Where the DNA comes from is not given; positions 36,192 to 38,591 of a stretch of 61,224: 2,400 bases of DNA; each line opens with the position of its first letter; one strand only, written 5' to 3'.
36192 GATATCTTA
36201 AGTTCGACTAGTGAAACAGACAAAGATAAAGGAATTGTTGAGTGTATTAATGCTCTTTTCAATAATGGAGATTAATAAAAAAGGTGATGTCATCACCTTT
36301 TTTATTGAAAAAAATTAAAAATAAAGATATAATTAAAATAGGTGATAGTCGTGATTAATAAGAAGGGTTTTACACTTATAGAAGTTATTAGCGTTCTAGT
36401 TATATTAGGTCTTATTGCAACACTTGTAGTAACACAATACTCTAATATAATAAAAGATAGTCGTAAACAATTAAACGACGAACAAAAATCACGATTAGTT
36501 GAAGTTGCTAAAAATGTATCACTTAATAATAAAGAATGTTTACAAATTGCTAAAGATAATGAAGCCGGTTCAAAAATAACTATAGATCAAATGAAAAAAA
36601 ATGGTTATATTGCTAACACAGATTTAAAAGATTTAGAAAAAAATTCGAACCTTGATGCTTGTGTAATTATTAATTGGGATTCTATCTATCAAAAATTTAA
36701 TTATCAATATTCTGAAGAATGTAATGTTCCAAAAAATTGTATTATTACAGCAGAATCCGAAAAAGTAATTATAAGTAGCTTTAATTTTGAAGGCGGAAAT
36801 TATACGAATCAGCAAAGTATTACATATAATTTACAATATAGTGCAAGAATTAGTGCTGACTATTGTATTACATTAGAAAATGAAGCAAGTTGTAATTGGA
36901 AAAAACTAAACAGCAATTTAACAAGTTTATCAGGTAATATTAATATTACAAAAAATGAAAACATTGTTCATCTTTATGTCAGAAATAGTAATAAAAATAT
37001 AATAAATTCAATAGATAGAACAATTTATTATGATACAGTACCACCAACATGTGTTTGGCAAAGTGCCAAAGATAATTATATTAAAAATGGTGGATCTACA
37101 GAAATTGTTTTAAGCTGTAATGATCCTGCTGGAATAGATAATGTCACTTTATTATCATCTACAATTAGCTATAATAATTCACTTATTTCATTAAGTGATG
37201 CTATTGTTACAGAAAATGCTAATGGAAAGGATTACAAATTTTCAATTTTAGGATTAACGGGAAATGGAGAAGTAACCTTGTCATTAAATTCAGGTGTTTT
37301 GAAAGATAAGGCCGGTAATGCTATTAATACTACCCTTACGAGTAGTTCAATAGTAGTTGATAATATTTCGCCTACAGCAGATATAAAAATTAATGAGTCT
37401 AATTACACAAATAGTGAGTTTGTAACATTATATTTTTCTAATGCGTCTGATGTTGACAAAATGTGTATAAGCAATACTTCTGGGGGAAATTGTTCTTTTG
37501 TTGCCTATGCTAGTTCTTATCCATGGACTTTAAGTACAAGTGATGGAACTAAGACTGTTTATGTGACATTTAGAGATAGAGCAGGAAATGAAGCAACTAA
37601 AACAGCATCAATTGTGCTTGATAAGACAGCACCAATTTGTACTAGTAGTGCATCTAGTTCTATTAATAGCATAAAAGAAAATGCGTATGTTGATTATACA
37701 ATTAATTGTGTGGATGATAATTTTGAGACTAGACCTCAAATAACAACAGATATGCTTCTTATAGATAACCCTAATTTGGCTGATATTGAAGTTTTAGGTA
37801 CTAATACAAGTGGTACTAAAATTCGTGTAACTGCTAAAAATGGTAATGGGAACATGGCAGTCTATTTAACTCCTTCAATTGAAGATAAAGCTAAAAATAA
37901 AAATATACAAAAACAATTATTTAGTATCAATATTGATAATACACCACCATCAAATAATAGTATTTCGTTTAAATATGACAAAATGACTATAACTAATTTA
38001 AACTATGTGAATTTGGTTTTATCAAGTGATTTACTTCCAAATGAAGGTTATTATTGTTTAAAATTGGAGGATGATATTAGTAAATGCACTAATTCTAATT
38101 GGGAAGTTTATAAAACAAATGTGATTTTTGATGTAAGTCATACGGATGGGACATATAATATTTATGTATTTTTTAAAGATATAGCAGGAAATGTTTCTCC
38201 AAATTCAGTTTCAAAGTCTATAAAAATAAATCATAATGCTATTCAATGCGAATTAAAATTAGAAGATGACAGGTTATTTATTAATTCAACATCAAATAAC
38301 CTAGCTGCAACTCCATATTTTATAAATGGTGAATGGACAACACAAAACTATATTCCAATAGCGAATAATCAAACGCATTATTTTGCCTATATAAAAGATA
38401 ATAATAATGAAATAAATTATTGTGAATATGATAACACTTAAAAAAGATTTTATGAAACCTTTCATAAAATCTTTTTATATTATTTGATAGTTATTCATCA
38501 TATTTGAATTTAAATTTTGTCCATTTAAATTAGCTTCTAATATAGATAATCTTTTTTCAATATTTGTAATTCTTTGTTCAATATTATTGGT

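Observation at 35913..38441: Orphan giant modular type IV prepilin next to a VirB2/TrbC-like two-TM protein, tucked behind rny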

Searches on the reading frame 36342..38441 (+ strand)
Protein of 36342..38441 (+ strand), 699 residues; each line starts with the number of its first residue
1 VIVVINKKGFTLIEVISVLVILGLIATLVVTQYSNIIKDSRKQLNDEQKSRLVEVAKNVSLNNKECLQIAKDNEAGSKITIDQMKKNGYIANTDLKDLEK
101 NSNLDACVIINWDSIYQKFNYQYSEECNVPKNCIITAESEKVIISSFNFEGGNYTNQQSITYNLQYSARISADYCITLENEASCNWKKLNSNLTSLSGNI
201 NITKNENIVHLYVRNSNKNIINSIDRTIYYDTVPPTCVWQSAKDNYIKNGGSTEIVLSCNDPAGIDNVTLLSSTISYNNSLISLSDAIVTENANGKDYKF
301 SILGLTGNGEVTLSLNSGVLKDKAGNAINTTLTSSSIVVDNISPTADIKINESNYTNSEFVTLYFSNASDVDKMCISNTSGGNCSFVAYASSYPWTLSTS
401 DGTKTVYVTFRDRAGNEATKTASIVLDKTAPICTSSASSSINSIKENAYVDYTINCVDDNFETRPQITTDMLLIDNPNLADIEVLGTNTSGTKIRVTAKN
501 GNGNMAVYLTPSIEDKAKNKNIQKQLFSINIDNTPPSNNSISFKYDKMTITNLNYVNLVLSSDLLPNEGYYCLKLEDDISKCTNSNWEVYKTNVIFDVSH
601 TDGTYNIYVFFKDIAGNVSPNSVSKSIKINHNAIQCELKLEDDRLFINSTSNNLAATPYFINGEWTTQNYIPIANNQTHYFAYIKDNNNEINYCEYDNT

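Call 3: search_protein_families(library=pfam, proteins=[window:36342-38441:+], max_evalue=1)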
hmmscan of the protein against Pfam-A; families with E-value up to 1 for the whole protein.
window:36342-38441:+ (699 aa): 6 families
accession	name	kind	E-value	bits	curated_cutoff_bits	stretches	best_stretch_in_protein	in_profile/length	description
PF19077.6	Big_13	-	1.2e-08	35.8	27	2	351-427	18-101/102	Bacterial Ig-like domain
PF07963.17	N_methyl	-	1.5e-05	24.8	21.2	1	6-29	3-26/27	Prokaryotic N-terminal methylation motif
PF07833.16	Cu_amine_oxidN1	-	0.14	12.6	24.2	0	611-664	28-81/108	Copper amine oxidase N-terminal domain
PF09682.15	Phage_holin_6_1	-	0.15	12.9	24.9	1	13-60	4-48/101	Bacteriophage holin of superfamily 6 (Holin_LLH)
PF23928.1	DUF7266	-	0.18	11.9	27.6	0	18-56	16-54/145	Family of unknown function (DUF7266)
PF09136.16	Glucodextran_B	-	0.31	11.4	27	1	387-427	42-82/83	Glucodextranase, domain B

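Call 4: search_protein_families(library=ncbifam, proteins=[window:36342-38441:+], max_evalue=1)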
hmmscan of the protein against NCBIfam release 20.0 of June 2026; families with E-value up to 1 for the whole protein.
window:36342-38441:+ (699 aa): 12 families
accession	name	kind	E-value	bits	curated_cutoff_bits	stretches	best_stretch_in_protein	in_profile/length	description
NF041013.1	T4P_ComGE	equivalog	1.9e-08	34.3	49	1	6-65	2-61/83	competence type IV pilus minor pilin ComGE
TIGR01710.1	typeII_sec_gspG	equivalog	1e-06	28.8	88.85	1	8-63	1-56/134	type II secretion system major pseudopilin GspG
TIGR02532.1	IV_pilin_GFxxxE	domain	2.5e-06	27.1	16.3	1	7-29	1-23/24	prepilin-type N-terminal cleavage/methylation domain-containing protein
TIGR01708.2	typeII_sec_gspH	equivalog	3.5e-05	23.9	80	1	8-53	2-44/169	type II secretion system minor pseudopilin GspH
NF041002.1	pilin_ComGF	equivalog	0.0005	20.3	80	1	7-98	1-92/139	competence type IV pilus minor pilin ComGF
NF040982.1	ComGD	equivalog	0.00096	19.6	70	1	7-85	1-79/139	competence type IV pilus minor pilin ComGD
NF040999.1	pilin_ComGC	equivalog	0.0013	18.9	75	1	7-97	1-79/84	competence type IV pilus major pilin ComGC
NF058608.1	CwrA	equivalog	0.0024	18.4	75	1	15-68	8-58/68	cell wall inhibition responsive protein CwrA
NF007862.0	PRK10574.1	equivalog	0.0097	16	138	1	6-40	3-37/145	prepilin peptidase-dependent pilin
NF007800.0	PRK10506.1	equivalog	0.14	12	158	1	5-72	6-75/163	prepilin peptidase-dependent protein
TIGR01711.1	gspJ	equivalog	0.16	11.7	64.85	1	8-71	1-62/192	type II secretion system minor pseudopilin GspJ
NF033510.3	Ca_tandemer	repeat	0.66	10.4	50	0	400-417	78-95/96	Ca2+-stabilized repeat-containing adhesin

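Call 8: find_homologous_proteins(query=window:36351-38441:+)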
Query window:36351-38441:+ (696 aa): 37 proteins with E <= 0.001 among 8000 candidates.
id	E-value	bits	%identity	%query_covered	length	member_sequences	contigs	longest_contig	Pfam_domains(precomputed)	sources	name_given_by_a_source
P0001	0.0e+0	1521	100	100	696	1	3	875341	PF07963.18,PF19077.7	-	-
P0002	2.2e-220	752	52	100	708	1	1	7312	PF07963.18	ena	-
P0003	3.4e-217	741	53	99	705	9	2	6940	PF07963.18,PF19077.7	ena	-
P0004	1.2e-216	739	53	99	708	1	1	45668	PF07963.18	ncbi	-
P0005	1.2e-215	736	53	99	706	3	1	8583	PF07963.18,PF19077.7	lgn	-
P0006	2.1e-214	732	52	99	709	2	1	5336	PF07963.18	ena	-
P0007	3.2e-214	731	50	99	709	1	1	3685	PF07963.18,PF19077.7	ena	-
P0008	1.9e-212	726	52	99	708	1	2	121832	PF07963.18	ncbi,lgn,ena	-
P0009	2.3e-207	709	50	99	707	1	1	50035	PF07963.18,PF19077.7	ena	-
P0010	4.5e-207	708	52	99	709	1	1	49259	PF07963.18,PF19077.7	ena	-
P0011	1.9e-202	693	51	99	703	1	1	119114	PF07963.18,PF19077.7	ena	-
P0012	3.4e-200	685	50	99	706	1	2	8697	PF07963.18,PF19077.7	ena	-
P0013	7.7e-189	648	49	99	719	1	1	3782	PF07963.18,PF19077.7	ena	-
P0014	4.7e-176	605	47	99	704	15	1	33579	PF07963.18,PF19077.7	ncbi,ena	-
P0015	1.3e-169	584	45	99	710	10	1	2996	PF07963.18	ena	-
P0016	6.9e-169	582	46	99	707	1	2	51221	PF07963.18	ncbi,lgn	-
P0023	2.3e-28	117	27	90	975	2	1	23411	PF07963.18,PF09136.17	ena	-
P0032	1.2e-8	52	28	16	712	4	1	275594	PF07963.18,PF16403.12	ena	-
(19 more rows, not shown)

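Call 10: find_encoding_contigs(protein=P0001, flank=3000, max_places=3)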
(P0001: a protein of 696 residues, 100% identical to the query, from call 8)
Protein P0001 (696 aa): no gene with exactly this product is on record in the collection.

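Call 11: find_encoding_contigs(protein=P0008, flank=8000, max_places=2)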
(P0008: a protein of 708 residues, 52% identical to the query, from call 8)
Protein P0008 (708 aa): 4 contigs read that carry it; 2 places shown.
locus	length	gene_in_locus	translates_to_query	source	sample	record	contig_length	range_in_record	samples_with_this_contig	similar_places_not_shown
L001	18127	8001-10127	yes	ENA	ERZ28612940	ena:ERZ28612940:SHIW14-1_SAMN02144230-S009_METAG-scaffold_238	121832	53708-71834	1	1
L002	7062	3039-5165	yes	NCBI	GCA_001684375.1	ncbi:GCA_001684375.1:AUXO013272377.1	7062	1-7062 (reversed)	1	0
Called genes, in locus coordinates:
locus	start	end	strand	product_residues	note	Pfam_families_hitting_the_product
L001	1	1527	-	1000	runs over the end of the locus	PF00912:Transgly, PF00905:Transpeptidase, PF16403:Bact_surface_Ig-like (weak)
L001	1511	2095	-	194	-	PF03838:RecU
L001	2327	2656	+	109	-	PF05103:DivIVA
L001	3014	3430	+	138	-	PF12844:HTH_19, PF13560:HTH_31 (weak), PF13413:HTH_25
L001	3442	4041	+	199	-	PF01066:CDP-OH_P_transf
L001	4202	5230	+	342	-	PF00154:RecA_N, PF06745:ATPase (weak), PF08423:Rad51, PF13479:AAA_24 (weak), PF21096:RecA_C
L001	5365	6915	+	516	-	PF12072:RNase_Y_N, PF00013:KH_1, PF22891:KH_PNO1_2nd (faint), PF01966:HD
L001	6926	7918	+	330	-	PF01476:LysM (weak)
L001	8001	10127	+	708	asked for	PF07963:N_methyl (weak)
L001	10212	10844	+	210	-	PF02390:Methyltransf_4, PF13847:Methyltransf_31 (weak)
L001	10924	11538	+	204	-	-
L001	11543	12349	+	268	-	-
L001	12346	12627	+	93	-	-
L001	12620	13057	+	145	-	PF12732:YtxH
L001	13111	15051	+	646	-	PF16403:Bact_surface_Ig-like, PF05257:CHAP (faint)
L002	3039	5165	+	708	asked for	PF07963:N_methyl (weak)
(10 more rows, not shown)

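Call 12: find_encoding_contigs(protein=P0014, flank=8000, max_places=2)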
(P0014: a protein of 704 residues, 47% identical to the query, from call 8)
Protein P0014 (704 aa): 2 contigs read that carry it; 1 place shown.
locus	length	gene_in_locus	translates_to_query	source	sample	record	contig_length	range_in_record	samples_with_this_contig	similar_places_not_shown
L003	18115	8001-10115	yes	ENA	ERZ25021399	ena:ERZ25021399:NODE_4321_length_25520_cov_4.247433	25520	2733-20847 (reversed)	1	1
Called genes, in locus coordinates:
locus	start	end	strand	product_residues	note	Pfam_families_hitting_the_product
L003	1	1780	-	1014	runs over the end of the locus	PF00912:Transgly, PF00905:Transpeptidase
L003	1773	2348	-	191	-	PF03838:RecU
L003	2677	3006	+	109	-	PF05103:DivIVA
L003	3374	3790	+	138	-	PF12844:HTH_19 (weak), PF13560:HTH_31 (weak), PF13413:HTH_25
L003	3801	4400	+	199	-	PF01066:CDP-OH_P_transf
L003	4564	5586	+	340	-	PF00154:RecA_N, PF06745:ATPase (weak), PF08423:Rad51, PF01637:ATPase_2 (weak), PF13479:AAA_24 (weak), PF21096:RecA_C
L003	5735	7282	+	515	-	PF12072:RNase_Y_N, PF00013:KH_1, PF01966:HD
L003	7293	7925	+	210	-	-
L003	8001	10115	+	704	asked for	PF07963:N_methyl (weak), PF19077:Big_13 (faint)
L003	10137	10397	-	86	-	-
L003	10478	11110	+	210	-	PF24675:NpmA (weak), PF02390:Methyltransf_4, PF13847:Methyltransf_31, PF13649:Methyltransf_25 (weak)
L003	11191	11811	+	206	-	-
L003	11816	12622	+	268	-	-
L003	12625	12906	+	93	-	-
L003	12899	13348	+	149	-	PF12732:YtxH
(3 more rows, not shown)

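Call 23: find_related_loci(query=A2, collection=genome_contigs, flank=10000)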
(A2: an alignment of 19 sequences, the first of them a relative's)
Query A2 (696 aa) in genome_contigs; peptide patterns used: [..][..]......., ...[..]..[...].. (x = any residue, [..] = any of these).
600 stretches matched a pattern (row limit reached: there are more); 76 encode a relative of the query (tblastn E <= 1e-3); 76 distinct loci.
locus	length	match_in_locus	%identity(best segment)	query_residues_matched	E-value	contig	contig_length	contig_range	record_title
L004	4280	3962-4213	48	352-437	5e-13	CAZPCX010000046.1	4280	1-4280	MAG TPA_asm: uncultured Muribaculaceae bacterium isolate SRP192927_co2_341 genome assembly, contig: NODE_50671_length_42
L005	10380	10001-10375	30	2-131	1e-11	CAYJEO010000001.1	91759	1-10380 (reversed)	MAG TPA_asm: uncultured Muribaculaceae bacterium isolate ERP123703_co2_246 genome assembly, contig: NODE_67_length_91759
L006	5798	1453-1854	31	4-151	1e-10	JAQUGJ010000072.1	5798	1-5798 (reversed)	MAG: Bacilli bacterium isolate STCSWMC_221 NODE_48586_length_5798_cov_8.549991_ST_CSWMC, whole genome shotgun sequence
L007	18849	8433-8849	32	4-154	3e-10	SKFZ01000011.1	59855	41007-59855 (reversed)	MAG: Bacilli bacterium isolate CSBr16_113R1 CSBr16-118, whole genome shotgun sequence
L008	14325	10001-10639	28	1-170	1e-8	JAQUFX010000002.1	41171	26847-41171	MAG: Bacilli bacterium isolate STCSWMC_210 NODE_1900_length_41171_cov_9.544367_ST_CSWMC, whole genome shotgun sequence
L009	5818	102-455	30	4-123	5e-8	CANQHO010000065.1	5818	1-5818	MAG: uncultured Bacilli bacterium isolate Lapin-028__bin82 genome assembly, contig: Lapin-028__NODE_14822_length_5818_co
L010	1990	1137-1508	31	1-121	1e-7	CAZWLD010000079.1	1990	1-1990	MAG TPA_asm: uncultured Anaeroplasmatales bacterium isolate binchicken_co370_319 genome assembly, contig: NODE_46148_len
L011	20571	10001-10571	55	1-38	2e-7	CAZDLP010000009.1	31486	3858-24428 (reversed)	MAG TPA_asm: uncultured Planctomycetia bacterium isolate binchicken_co243_227 genome assembly, contig: NODE_942_length_3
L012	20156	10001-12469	31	4-93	5e-7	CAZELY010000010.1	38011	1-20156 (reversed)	MAG TPA_asm: uncultured Muribaculaceae bacterium isolate SRP278969_co1_137 genome assembly, contig: NODE_867_length_3801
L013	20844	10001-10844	32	3-100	7e-7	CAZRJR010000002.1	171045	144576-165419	MAG TPA_asm: uncultured Candidatus Saccharibacteria bacterium isolate SRP173033_co2_82 genome assembly, contig: NODE_25_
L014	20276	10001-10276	33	1-93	1e-7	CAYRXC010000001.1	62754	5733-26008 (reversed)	MAG TPA_asm: uncultured Muribaculaceae bacterium isolate SRP192927_co6_76 genome assembly, contig: NODE_542_length_62754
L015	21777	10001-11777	36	1-105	7e-7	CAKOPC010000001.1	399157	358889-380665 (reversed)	MAG: uncultured Bacilli bacterium isolate REFINED_METABAT215_TOP10_CONTIGS_1500_ASSEMBLY_K77_MERGED__Hadza_PheChl_Fiber-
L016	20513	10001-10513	24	4-182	9e-7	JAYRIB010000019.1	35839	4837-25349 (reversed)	MAG: Candidatus Saccharimonadia bacterium isolate SZ_szas25bin.42 k141_405524, whole genome shotgun sequence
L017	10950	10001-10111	46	4-40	2e-6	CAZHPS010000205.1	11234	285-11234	MAG TPA_asm: uncultured Desulfobacterales bacterium isolate binchicken_co113_226 genome assembly, contig: NODE_6893_leng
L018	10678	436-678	35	1-93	3e-6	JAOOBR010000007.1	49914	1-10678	Pseudomonadota bacterium isolate AH-736-J14 AH-736-J14_NODE_7, whole genome shotgun sequence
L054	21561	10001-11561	45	2-54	1e-4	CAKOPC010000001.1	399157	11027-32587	MAG: uncultured Bacilli bacterium isolate REFINED_METABAT215_TOP10_CONTIGS_1500_ASSEMBLY_K77_MERGED__Hadza_PheChl_Fiber-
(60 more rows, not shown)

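Call 31: predict_structure(alignment_id=A2)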
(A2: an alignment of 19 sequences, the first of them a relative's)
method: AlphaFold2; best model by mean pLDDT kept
length: 696 residues; sequences in the alignment: 19
mean_pLDDT: 86.3   pTM: 0.45
mean pLDDT of the five models: 86.3, 85.8, 84.6, 80.6, 79.3
residues with pLDDT >= 90: 299; 70-90: 362; 50-70: 29; < 50: 6
segments of 3 or more residues with pLDDT < 50: 1-6
pLDDT, mean of each block of 10 residues (from residue 1): 50 77 73 77 84 81 85 87 71 67 85 88 84 66 86 90 84 88 86 89 90 79 90 92 93 93 89 87 90 93 92 92 92 92 86 90 93 80 91 88 92 91 91 86 92 85 88 92 89 91 92 90 91 90 83 89 87 90 90 86 93 88 88 86 84 86 89 85 88 80
secondary structure, 60 per line:
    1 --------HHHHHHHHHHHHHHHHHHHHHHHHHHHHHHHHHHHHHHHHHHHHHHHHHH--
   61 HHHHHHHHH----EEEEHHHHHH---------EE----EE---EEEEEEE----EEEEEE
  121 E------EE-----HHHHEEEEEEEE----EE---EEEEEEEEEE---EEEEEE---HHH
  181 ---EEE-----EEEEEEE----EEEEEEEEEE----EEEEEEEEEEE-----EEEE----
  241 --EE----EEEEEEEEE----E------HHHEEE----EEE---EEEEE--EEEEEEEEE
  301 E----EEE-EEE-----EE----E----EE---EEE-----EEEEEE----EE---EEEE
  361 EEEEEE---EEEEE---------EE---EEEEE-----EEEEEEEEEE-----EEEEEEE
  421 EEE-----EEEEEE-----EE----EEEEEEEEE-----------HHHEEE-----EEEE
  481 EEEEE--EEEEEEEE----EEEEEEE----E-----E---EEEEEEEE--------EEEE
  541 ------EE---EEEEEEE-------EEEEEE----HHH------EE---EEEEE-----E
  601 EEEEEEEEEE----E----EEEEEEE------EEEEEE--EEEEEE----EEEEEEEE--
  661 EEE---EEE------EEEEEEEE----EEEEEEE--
elements in order (helices of 4 or more, strands of 3 or more residues): H9-58 H61-69 E74-77 H78-83 E104-110 E115-121 H135-138 E139-146 E156-165 E169-174 E184-186 E192-198 E203-212 E217-227 E233-236 E249-257 E272-274 E279-281 E285-289 E292-301 E306-308 E310-312 E334-336 E342-347 E357-366 E370-374 E389-393 E399-408 E414-423 E429-434 E446-454 E469-471 E477-485 E488-495 E500-506 E521-528 E537-540 E552-558 E566-571 E590-594 E600-610 E620-626 E633-638 E641-646 E651-658 E661-663 E667-669 E676-683 E688-694

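Call 35: fold_search(model_id=the predicted structure, library=pdb)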
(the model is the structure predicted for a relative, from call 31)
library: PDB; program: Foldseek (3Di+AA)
matches with E <= 10: 1847; with E <= 0.001: 386
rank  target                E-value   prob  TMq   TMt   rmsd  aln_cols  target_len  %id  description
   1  8q6t_I                5.1e-13  1.00  0.20  0.15  18.9       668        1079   11  Helical reconstruction of the relaxed thick filament from FIB milled left ventricular mouse myofibrils (released 2023-11-01)
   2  7sqc_O0               5.7e-13  1.00  0.18  0.13  21.6       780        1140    8  Ciliary C1 central pair apparatus isolated from Chlamydomonas reinhardtii (released 2022-04-13)
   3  9flw_A                9.3e-13  1.00  0.26  0.33  18.6       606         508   14  CryoEM structure of the fragment-6 (3571-4078) in the grappling hook protein A (GhpA) in the bacterium Aureispira sp.  (released 2024-10-16)
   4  9u61_C                3.7e-12  1.00  0.13  0.14  56.3       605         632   10  CP/MBL pathways C3 convertase C4b2a and C3 complex (released 2026-01-14)
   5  6grt_A                3.9e-12  1.00  0.13  0.14  29.7       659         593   10  Paired immunoglobulin-like receptor B (PirB) or Leukocyte immunoglobulin-like receptor subfamily B member 3 (LILRB3) f (released 2019-02-06)
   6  5oj2_A                5.5e-12  1.00  0.15  0.15  46.6       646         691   12  Crystal structure of the chicken MDGA1 ectodomain (released 2017-08-23)
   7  5oj6_B                8.1e-12  1.00  0.17  0.17  46.5       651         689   11  Crystal structure of the chicken MDGA1 ectodomain in complex with the human neuroligin 1 (NL1(-A-B)) cholinesterase do (released 2017-08-23)
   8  8uin_A                9.4e-12  1.00  0.14  0.15  55.2       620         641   10  Structure of the C3bBb-albicin complex (released 2024-05-08)
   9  6grt_B                9.4e-12  1.00  0.13  0.14  29.6       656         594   10  Paired immunoglobulin-like receptor B (PirB) or Leukocyte immunoglobulin-like receptor subfamily B member 3 (LILRB3) f (released 2019-02-06)
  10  4yh7_A                1.4e-11  1.00  0.20  0.22  19.7       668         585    9  Crystal structure of PTPdelta ectodomain in complex with IL1RAPL1 (released 2015-05-06)
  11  8eok_G                1.6e-11  1.00  0.14  0.15  55.2       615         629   10  Structure of the C3bB proconvertase in complex with lufaxin and factor Xa (released 2023-08-30)
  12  9qk2_F                1.9e-11  1.00  0.15  0.16  55.9       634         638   11  Structure of the Complement classical and lectin pathway C3 convertase in complex with substrate C3 (released 2025-12-24)
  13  6iaa_A                2.0e-11  1.00  0.15  0.14  43.4       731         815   10  hRobo2 ectodomain (released 2019-03-13)
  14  3dmk_A                2.1e-11  1.00  0.18  0.17  52.2       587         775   11  Crystal structure of Down Syndrome Cell Adhesion Molecule (DSCAM) isoform 1.30.30, N-terminal eight Ig domains (released 2008-10-07)
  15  9flp_A                2.4e-11  1.00  0.25  0.21  42.6       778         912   12  CryoEM structure of the neck (1403-2314) in the grappling hook protein A (GhpA) in the bacterium Aureispira sp. CCB-QB (released 2024-10-16)
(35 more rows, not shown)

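Call 38: find_encoding_contigs(protein=P0016, flank=10000, max_places=2)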
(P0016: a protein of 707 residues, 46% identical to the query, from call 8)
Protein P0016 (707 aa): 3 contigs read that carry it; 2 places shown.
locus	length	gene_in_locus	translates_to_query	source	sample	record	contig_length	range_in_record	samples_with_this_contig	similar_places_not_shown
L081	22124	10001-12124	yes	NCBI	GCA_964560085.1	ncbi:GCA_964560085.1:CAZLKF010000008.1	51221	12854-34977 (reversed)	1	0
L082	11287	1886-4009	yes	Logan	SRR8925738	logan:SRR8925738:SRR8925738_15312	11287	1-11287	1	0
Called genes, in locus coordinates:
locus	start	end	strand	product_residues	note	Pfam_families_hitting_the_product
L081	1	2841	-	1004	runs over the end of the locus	PF00912:Transgly, PF00905:Transpeptidase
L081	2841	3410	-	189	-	PF03838:RecU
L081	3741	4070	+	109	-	PF05103:DivIVA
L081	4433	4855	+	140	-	PF12844:HTH_19 (weak), PF13413:HTH_25, PF19658:DUF6161 (weak)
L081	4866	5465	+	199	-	PF01066:CDP-OH_P_transf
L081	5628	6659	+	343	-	PF00154:RecA_N, PF06745:ATPase (weak), PF08423:Rad51, PF27531:MT3502_N (faint), PF01637:ATPase_2 (faint), PF13479:AAA_24 (weak), PF21096:RecA_C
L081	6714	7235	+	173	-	PF13189:Cytidylate_kin2 (faint), PF13238:AAA_18, PF01202:SKI (faint)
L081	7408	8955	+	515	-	PF12072:RNase_Y_N, PF00013:KH_1, PF22891:KH_PNO1_2nd (faint), PF01966:HD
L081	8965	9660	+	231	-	-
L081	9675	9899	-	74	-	PF14098:SSPI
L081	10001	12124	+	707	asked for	PF07963:N_methyl (weak)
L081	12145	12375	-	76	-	-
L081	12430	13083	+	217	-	PF02390:Methyltransf_4, PF13847:Methyltransf_31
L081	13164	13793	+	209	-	-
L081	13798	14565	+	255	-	-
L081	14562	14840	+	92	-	-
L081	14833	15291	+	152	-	PF12732:YtxH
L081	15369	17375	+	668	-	PF16403:Bact_surface_Ig-like, PF02230:Abhydrolase_2 (weak), PF01738:DLH (faint)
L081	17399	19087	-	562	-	PF00753:Lactamase_B, PF12706:Lactamase_B_2, PF23023:Anti-Pycsar_Apyc1, PF22505:RNase_J_b_CASP, PF07521:RMMBL, PF17770:RNase_J_C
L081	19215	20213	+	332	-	PF13614:AAA_31 (faint), PF02881:SRP54_N, PF13604:AAA_30 (weak), PF00448:SRP54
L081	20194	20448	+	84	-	-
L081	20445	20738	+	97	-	PF04297:UPF0122, PF04545:Sigma70_r4 (weak)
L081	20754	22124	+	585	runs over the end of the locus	PF01935:DUF87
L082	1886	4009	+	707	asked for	PF07963:N_methyl (weak)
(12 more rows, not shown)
